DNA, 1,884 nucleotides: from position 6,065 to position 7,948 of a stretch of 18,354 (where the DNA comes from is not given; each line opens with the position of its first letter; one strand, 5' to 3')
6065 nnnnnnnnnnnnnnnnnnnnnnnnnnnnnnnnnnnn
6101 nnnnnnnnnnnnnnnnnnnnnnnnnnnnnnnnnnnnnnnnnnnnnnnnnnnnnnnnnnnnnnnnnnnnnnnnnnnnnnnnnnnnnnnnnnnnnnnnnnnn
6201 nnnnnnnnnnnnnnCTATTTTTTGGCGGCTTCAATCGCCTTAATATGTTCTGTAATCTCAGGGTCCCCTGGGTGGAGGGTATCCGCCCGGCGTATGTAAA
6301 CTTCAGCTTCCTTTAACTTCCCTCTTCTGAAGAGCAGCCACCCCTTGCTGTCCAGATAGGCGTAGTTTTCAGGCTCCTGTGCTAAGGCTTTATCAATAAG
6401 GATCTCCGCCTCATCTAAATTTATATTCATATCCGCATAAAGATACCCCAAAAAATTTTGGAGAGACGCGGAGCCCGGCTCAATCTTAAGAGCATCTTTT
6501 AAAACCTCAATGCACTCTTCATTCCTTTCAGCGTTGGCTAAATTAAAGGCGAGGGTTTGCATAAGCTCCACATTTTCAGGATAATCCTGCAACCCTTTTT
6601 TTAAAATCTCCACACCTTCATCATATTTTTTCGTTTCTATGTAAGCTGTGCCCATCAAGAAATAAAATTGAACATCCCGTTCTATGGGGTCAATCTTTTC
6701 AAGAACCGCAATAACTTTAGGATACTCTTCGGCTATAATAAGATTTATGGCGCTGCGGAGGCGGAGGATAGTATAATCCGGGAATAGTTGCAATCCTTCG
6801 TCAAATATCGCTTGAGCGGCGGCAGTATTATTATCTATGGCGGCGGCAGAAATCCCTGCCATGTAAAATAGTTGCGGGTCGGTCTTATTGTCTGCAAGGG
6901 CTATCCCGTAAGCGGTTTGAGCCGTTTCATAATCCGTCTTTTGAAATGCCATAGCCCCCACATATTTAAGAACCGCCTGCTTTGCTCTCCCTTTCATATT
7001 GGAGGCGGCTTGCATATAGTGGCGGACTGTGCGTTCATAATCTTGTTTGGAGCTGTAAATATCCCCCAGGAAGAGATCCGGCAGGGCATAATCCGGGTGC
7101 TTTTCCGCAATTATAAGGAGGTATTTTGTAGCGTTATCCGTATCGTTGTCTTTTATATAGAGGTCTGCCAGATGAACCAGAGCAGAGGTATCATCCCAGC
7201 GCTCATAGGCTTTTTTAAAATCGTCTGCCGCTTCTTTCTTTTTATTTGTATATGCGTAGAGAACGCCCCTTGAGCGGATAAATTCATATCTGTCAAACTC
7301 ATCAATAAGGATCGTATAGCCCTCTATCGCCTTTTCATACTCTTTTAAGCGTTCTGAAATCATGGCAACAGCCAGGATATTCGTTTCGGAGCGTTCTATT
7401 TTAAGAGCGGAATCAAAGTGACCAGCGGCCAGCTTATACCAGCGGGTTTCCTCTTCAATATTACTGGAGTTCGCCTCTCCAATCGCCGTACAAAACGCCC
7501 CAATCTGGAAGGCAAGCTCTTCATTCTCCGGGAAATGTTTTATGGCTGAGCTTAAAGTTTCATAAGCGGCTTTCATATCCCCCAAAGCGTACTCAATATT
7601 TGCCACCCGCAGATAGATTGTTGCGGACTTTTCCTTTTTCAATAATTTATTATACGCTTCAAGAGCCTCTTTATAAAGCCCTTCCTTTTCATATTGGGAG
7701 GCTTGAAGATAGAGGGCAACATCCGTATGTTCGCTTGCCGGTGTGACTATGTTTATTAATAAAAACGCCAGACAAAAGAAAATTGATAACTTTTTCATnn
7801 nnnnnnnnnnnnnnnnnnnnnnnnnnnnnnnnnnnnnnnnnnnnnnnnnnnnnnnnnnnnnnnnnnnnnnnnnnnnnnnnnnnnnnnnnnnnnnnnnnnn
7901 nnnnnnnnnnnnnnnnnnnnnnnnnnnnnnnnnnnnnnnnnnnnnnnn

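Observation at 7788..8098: ~180-bp structured insert flanked by ~60-bp direct repeats between accC and the TPR gene, converting an ancestral ATGA stop/start overlap into a 236-bp spacer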

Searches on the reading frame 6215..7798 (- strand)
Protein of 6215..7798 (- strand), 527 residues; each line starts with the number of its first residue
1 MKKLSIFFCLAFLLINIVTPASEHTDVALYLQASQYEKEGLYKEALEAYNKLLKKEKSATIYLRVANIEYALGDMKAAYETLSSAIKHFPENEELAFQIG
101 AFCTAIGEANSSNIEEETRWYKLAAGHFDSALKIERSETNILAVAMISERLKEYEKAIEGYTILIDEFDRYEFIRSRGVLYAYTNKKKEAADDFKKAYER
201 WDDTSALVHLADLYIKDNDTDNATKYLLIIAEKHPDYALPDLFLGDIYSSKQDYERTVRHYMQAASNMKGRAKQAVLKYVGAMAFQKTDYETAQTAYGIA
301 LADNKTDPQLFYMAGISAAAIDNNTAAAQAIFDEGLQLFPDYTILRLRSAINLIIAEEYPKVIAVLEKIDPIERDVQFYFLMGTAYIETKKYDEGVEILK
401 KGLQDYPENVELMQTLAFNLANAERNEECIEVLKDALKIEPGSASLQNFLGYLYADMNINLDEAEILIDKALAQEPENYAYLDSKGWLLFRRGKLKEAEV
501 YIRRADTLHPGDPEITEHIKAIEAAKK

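Call 6: search_protein_families(library=pfam, proteins=[window:6215-7798:-])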
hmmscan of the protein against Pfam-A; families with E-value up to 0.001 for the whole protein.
window:6215-7798:- (527 aa): 21 families
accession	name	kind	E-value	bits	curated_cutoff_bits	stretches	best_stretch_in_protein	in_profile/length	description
PF13428.12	TPR_14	-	7.1e-31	104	23.5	0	61-99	3-41/44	Tetratricopeptide repeat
PF07719.23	TPR_2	-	6.7e-24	82.4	27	0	28-56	3-31/34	Tetratricopeptide repeat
PF14559.12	TPR_19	-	1.3e-23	83.5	25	2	387-449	2-64/68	Tetratricopeptide repeat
PF13432.12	TPR_16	-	6.5e-21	74.9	32.7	1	461-513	13-65/65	Tetratricopeptide repeat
PF13181.12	TPR_8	-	1.5e-16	59.5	25.7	0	377-403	2-28/34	Tetratricopeptide repeat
PF13174.12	TPR_6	-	1.3e-15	57.3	26.3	0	206-236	2-32/33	Tetratricopeptide repeat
PF00515.34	TPR_1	-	1.1e-13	50.8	27.8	0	28-54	3-29/34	Tetratricopeptide repeat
PF12895.13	ANAPC3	-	1.1e-11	45.3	27.2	0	40-107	3-70/82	Anaphase-promoting complex, cyclosome, subunit 3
PF23914.1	TPR_CcmH_CycH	-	4.7e-10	40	42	0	388-439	99-150/158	Cytochrome c-type biogenesis protein H TPR domain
PF13429.12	TPR_15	-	3.1e-09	37.1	26.2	1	252-447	22-217/280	Tetratricopeptide repeat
PF25064.1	ARM_TT21_5th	-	5.5e-08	33.6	27.8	0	460-507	16-63/117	TT21 fifth ARM repeats domain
PF13414.12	TPR_11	-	7.8e-08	32.3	26.8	0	425-457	9-41/42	TPR repeat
PF25058.1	ARM_TT21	-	7.9e-08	32.8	27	0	180-251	66-141/155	Tetratricopeptide repeat protein 21 ARM repeat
PF13431.12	TPR_17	-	6.9e-07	29.5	24.4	0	468-499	2-33/34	Tetratricopeptide repeat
PF24575.1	TPR_Slam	-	1.2e-06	29.3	35.2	0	142-193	51-102/104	Surface lipoprotein assembly modifier, N-terminal TPR repeats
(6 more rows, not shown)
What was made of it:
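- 6215..7798 (-): TPR-repeat protein gene, 527 aa, intact. Its start aligns with the starts of its orthologues. Pfam TPR families (call 6).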

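Call 12: find_related_loci(query=window:6218-7798:-, collection=genome_contigs, flank=4000)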
Query window:6218-7798:- (527 aa) in genome_contigs; peptide patterns used: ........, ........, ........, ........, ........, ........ (x = any residue, [..] = any of these).
169 stretches matched a pattern; 59 encode a relative of the query (tblastn E <= 1e-3); 59 distinct loci.
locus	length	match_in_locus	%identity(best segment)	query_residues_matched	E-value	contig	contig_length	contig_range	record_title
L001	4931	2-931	79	218-527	1e-168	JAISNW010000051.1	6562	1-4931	MAG: Deferribacteraceae bacterium isolate Iy174_bin14 k119_1001549, whole genome shotgun sequence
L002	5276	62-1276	34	122-527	2e-60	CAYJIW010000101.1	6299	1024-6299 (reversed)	MAG TPA_asm: uncultured Deferribacteraceae bacterium isolate ERP123703_co3_163 genome assembly, contig: NODE_14462_lengt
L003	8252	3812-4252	40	377-519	4e-21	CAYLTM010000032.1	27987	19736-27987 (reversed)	MAG TPA_asm: uncultured Leptospirales bacterium isolate binchicken_co113_256 genome assembly, contig: NODE_1847_length_2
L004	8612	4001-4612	31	328-519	4e-19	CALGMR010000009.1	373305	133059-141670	MAG: uncultured Rhizobiaceae group bacterium isolate L2_Bin_MAXBIN__073_sub_1 genome assembly, contig: c_000001654683, w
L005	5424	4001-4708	28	281-519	2e-18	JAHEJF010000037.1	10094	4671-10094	MAG: Ahrensia sp. isolate Ww538 NODE_21356_length_10094_cov_3.861827, whole genome shotgun sequence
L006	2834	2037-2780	27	276-519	5e-18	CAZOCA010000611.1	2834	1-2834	MAG TPA_asm: uncultured Pararhizobium sp. isolate ERP117304_co3_199 genome assembly, contig: NODE_53502_length_2834_cov_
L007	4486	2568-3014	33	375-519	5e-18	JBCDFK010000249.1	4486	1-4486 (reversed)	MAG: Pseudomonadota bacterium isolate P01_H01_bin.107 k141_1572491_length_4486_cov_7.0000, whole genome shotgun sequence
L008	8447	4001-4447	32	375-519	7e-18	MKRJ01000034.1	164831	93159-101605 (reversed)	MAG: Rhizobiales bacterium 65-79 SCNpilot_cont_1000_bf_scaffold_417, whole genome shotgun sequence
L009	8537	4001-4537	32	348-519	1e-17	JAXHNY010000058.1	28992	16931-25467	MAG: Ahrensia sp. isolate Salar_de_Ascotan_water_MAG_AWA16 contig_2384_polypolish, whole genome shotgun sequence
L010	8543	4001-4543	28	344-519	5e-17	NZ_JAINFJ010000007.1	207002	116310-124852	Oricola indica strain JL-62 Oricola_sp._JL-62_Scaf7_length_207002_cov_168.933, whole genome shotgun sequence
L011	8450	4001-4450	34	375-519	7e-17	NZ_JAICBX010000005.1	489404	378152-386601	Flavimaribacter sediminis strain WL0058 NODE_5_length_489404_cov_36.594657, whole genome shotgun sequence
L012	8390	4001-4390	31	355-519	2e-16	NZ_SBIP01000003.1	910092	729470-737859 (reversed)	Neorhizobium lilium strain 24NR ZB100002, whole genome shotgun sequence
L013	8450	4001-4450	33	375-519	3e-16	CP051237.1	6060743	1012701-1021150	MAG: Pararhizobium sp. isolate ih9 chromosome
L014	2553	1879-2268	32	355-519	2e-16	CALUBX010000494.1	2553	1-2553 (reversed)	MAG: uncultured Hyphomicrobiales bacterium isolate bJdIrunBQP_bin.33.MAG genome assembly, contig: NODE_15381_length_2553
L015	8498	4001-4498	32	357-519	3e-16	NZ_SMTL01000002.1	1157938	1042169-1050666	Rhizobium deserti strain SPY-1 ZB100001, whole genome shotgun sequence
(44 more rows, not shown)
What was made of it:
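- Tried and rejected: The nearest TPR relative in the genome collection (L001, 79% identity) is cut before the junction (call 12).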

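Call 13: find_homologous_proteins(query=window:6218-7798:-, max_evalue=1e-30)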
Query window:6218-7798:- (527 aa): 11 proteins with E <= 1e-30 among 8000 candidates.
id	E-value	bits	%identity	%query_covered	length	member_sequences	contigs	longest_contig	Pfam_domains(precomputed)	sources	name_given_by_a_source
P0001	0.0e+0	1154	100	100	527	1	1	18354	PF13431.13,PF23914.2,PF13414.13,PF25058.2,PF13428.13,PF25064.2,PF14559.13,PF24575.2,PF00515.35,PF12895.14,PF13424.13,PF21033.5,PF14938.13,PF13432.13,PF13429.13,PF13181.13,PF07719.24,PF13174.13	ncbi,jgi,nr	ncbi:MAG: tetratricopeptide repeat protein [Deferribacteraceae bacterium]|jgi:tetratricopeptide (TPR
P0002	3.4e-262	888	76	100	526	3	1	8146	PF13431.13,PF23914.2,PF13414.13,PF13428.13,PF25064.2,PF14559.13,PF00515.35,PF12895.14,PF13424.13,PF21033.5,PF13432.13,PF13181.13,PF07719.24,PF13174.13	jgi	jgi:tetratricopeptide (TPR) repeat protein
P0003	9.0e-249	844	72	100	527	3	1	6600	PF13431.13,PF23914.2,PF25062.2,PF13414.13,PF13176.13,PF12569.15,PF13428.13,PF25064.2,PF14559.13,PF25575.1,PF00515.35,PF12895.14,PF13424.13,PF21033.5,PF14938.13,PF13432.13,PF13181.13,PF07719.24,PF13174.13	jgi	jgi:tetratricopeptide (TPR) repeat protein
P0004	9.5e-160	551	79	59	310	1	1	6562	PF13431.13,PF23914.2,PF25062.2,PF13414.13,PF12569.15,PF13428.13,PF25064.2,PF14559.13,PF00515.35,PF12895.14,PF13432.13,PF13429.13,PF13181.13,PF07719.24,PF13174.13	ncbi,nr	ncbi:MAG: tetratricopeptide repeat protein, partial [Deferribacteraceae bacterium]|nr:tetratricopept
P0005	9.9e-120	419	45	95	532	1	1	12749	PF05843.21,PF13414.13,PF24575.2,PF00515.35,PF13424.13,PF28559.1,PF13429.13,PF14561.13,PF07719.24,PF13174.13,PF20308.5,PF25063.1,PF13431.13,PF23914.2,PF25062.2,PF25058.2,PF13176.13,PF13428.13,PF04733.21,PF25064.2,PF14559.13,PF13371.13,PF12895.14,PF21033.5,PF13432.13,PF13181.13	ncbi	-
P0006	2.3e-113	398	40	100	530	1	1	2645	PF13431.13,PF23914.2,PF04781.18,PF13176.13,PF13428.13,PF13374.13,PF14559.13,PF00515.35,PF12895.14,PF13424.13,PF21033.5,PF23240.2,PF13432.13,PF13429.13,PF13181.13,PF07719.24,PF20308.5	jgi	jgi:tetratricopeptide (TPR) repeat protein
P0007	6.1e-111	390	39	99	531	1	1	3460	PF13431.13,PF23914.2,PF25062.2,PF13414.13,PF25058.2,PF13176.13,PF13428.13,PF25064.2,PF14559.13,PF24575.2,PF00515.35,PF12895.14,PF13424.13,PF28559.1,PF21033.5,PF23240.2,PF13432.13,PF13429.13,PF13181.13,PF07719.24,PF13174.13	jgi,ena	-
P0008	3.1e-102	361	39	95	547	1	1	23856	PF05843.21,PF25060.1,PF13414.13,PF23241.2,PF00515.35,PF13424.13,PF28559.1,PF13429.13,PF07719.24,PF13174.13,PF13431.13,PF23914.2,PF25062.2,PF25058.2,PF13176.13,PF13428.13,PF25064.2,PF14559.13,PF13371.13,PF12895.14,PF21033.5,PF23240.2,PF13432.13,PF09295.17,PF13181.13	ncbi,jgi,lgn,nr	ncbi:MAG: tetratricopeptide repeat protein [Deferribacteraceae bacterium]|jgi:tetratricopeptide (TPR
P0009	4.3e-96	341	39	92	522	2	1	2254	PF13431.13,PF23914.2,PF25060.1,PF25062.2,PF25058.2,PF13176.13,PF12569.15,PF13428.13,PF04733.21,PF25064.2,PF14559.13,PF00515.35,PF12895.14,PF13424.13,PF21033.5,PF13432.13,PF13181.13,PF07719.24,PF13174.13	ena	-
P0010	4.9e-84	301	44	70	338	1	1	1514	PF25063.1,PF13431.13,PF09976.16,PF23914.2,PF25062.2,PF13414.13,PF25058.2,PF13176.13,PF12569.15,PF13428.13,PF14559.13,PF13371.13,PF00515.35,PF12895.14,PF13424.13,PF13432.13,PF13429.13,PF13181.13,PF07719.24,PF13174.13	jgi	jgi:tetratricopeptide (TPR) repeat protein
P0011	3.6e-63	232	29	98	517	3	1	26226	PF09976.16,PF13414.13,PF12569.15,PF13374.13,PF24575.2,PF25068.3,PF00515.35,PF13424.13,PF14938.13,PF13429.13,PF07719.24,PF13174.13,PF20308.5,PF25063.1,PF14853.13,PF13431.13,PF23914.2,PF25062.2,PF25058.2,PF13176.13,PF13428.13,PF25064.2,PF14559.13,PF13371.13,PF12895.14,PF21033.5,PF13432.13,PF13181.13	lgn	-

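Call 14: find_encoding_contigs(protein=P0002, flank=5000, max_places=4)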
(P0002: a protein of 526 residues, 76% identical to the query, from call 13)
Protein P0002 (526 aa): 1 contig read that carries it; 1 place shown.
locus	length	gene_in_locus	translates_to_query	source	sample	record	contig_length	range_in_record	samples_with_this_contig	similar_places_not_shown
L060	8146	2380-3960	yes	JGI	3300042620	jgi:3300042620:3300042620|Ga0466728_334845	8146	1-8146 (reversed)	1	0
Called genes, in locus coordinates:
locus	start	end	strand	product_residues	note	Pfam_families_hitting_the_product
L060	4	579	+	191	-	PF08207:EFP_N, PF01132:EFP, PF09285:Elong-fact-P_C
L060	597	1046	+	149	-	PF00364:Biotin_lipoyl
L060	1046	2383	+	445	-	PF00289:Biotin_carb_N, PF02222:ATP-grasp, PF02786:CPSase_L_D2, PF07478:Dala_Dala_lig_C, PF02785:Biotin_carb_C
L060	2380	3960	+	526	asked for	PF12895:ANAPC3 (faint), PF23914:TPR_CcmH_CycH (faint), PF00515:TPR_1 (faint), PF07719:TPR_2 (faint), PF13174:TPR_6 (faint), PF13181:TPR_8 (faint), PF13414:TPR_11 (faint), PF14559:TPR_19, +6 more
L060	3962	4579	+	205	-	-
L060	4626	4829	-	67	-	PF01361:Tautomerase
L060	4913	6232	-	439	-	PF00089:Trypsin, PF13365:Trypsin_2, PF00595:PDZ, PF13180:PDZ_2, PF17820:PDZ_6 (faint), PF00595:PDZ (weak), PF13180:PDZ_2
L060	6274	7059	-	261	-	PF17188:MucB_RseB_C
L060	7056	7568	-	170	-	PF13490:zf-HC2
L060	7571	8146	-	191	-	PF04542:Sigma70_r2, PF08281:Sigma70_r4_2, PF04545:Sigma70_r4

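Call 15: find_encoding_contigs(protein=P0003, flank=5000, max_places=4)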
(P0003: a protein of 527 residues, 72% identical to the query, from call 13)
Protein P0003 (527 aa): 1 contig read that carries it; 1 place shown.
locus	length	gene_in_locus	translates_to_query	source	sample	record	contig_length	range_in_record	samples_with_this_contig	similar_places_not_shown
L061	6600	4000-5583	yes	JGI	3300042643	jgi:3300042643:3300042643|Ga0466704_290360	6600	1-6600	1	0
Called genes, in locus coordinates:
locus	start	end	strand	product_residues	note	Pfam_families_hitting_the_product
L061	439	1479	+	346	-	PF01321:Creatinase_N, PF00557:Peptidase_M24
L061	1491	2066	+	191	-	PF08207:EFP_N, PF01132:EFP, PF09285:Elong-fact-P_C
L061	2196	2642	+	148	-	PF00364:Biotin_lipoyl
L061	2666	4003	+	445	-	PF00289:Biotin_carb_N, PF02222:ATP-grasp (weak), PF02786:CPSase_L_D2, PF07478:Dala_Dala_lig_C (weak), PF02785:Biotin_carb_C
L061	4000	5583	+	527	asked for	PF12895:ANAPC3 (faint), PF13431:TPR_17 (faint), PF23914:TPR_CcmH_CycH (faint), PF25064:ARM_TT21_5th (faint), PF00515:TPR_1 (faint), PF07719:TPR_2 (faint), PF12569:NatA_aux_su (faint), PF14559:TPR_19, +11 more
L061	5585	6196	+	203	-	-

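Call 16: find_encoding_contigs(protein=P0005, flank=5000, max_places=4)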
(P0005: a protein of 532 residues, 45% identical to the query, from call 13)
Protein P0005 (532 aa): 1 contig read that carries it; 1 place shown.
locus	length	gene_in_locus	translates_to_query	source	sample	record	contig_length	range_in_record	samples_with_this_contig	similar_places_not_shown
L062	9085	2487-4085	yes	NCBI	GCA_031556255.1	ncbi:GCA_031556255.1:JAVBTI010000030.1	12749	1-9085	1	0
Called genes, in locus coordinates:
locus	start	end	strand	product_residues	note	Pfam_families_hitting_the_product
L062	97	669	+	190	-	PF08207:EFP_N, PF01132:EFP, PF09285:Elong-fact-P_C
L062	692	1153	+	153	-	PF00364:Biotin_lipoyl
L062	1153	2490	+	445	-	PF00289:Biotin_carb_N, PF02222:ATP-grasp (weak), PF02786:CPSase_L_D2, PF07478:Dala_Dala_lig_C, PF02785:Biotin_carb_C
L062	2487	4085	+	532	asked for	PF12895:ANAPC3 (faint), PF13429:TPR_15 (faint), PF13431:TPR_17 (faint), PF13432:TPR_16 (faint), PF23914:TPR_CcmH_CycH (faint), PF24575:TPR_Slam (faint), PF25058:ARM_TT21 (faint), PF14559:TPR_19, +18 more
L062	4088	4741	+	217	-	-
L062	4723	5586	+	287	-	PF00288:GHMP_kinases_N, PF08544:GHMP_kinases_C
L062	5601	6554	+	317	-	PF13793:Pribosyltran_N, PF00156:Pribosyltran, PF14572:Pribosyl_synth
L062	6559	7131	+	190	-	PF01195:Pept_tRNA_hydro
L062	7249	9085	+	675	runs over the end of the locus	PF03030:H_PPase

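Call 17: find_encoding_contigs(protein=P0008, flank=5000, max_places=4)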
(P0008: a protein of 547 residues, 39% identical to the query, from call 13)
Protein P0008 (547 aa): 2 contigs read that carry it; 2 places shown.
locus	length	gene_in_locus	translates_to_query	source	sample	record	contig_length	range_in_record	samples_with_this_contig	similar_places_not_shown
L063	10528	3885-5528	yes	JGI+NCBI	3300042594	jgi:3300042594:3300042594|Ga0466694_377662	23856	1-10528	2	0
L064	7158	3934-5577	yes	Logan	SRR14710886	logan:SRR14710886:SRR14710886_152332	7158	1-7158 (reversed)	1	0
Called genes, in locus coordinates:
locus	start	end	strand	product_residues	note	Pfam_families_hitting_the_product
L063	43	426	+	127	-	PF01220:DHquinase_II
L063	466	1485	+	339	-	PF01321:Creatinase_N (weak), PF00557:Peptidase_M24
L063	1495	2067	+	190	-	PF08207:EFP_N, PF01132:EFP, PF09285:Elong-fact-P_C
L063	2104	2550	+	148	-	PF00364:Biotin_lipoyl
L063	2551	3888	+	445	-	PF00289:Biotin_carb_N, PF02222:ATP-grasp (weak), PF02786:CPSase_L_D2, PF07478:Dala_Dala_lig_C, PF02785:Biotin_carb_C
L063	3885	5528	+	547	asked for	PF13431:TPR_17 (faint), PF23241:HAT_PRP39_C (faint), PF23914:TPR_CcmH_CycH (faint), PF25060:ARM_TT21_2nd (faint), PF14559:TPR_19 (weak), PF12895:ANAPC3 (weak), PF14559:TPR_19 (weak), PF13432:TPR_16 (weak), +18 more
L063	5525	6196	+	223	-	-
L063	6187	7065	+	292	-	PF00288:GHMP_kinases_N, PF08544:GHMP_kinases_C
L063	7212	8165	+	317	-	PF13793:Pribosyltran_N, PF00156:Pribosyltran, PF14572:Pribosyl_synth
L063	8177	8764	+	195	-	PF01195:Pept_tRNA_hydro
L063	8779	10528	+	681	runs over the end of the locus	PF03030:H_PPase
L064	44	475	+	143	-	PF01220:DHquinase_II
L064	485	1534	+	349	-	PF01321:Creatinase_N, PF00557:Peptidase_M24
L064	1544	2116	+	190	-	PF08207:EFP_N, PF01132:EFP, PF09285:Elong-fact-P_C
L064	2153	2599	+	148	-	PF00364:Biotin_lipoyl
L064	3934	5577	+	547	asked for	PF13431:TPR_17 (faint), PF23241:HAT_PRP39_C (faint), PF23914:TPR_CcmH_CycH (faint), PF25060:ARM_TT21_2nd (faint), PF14559:TPR_19 (weak), PF12895:ANAPC3 (weak), PF14559:TPR_19 (weak), PF13432:TPR_16 (weak), +18 more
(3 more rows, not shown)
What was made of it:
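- accC (445 aa) and the TPR gene (527 aa) keep the lengths seen in orthologues (calls 6, 13-17).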
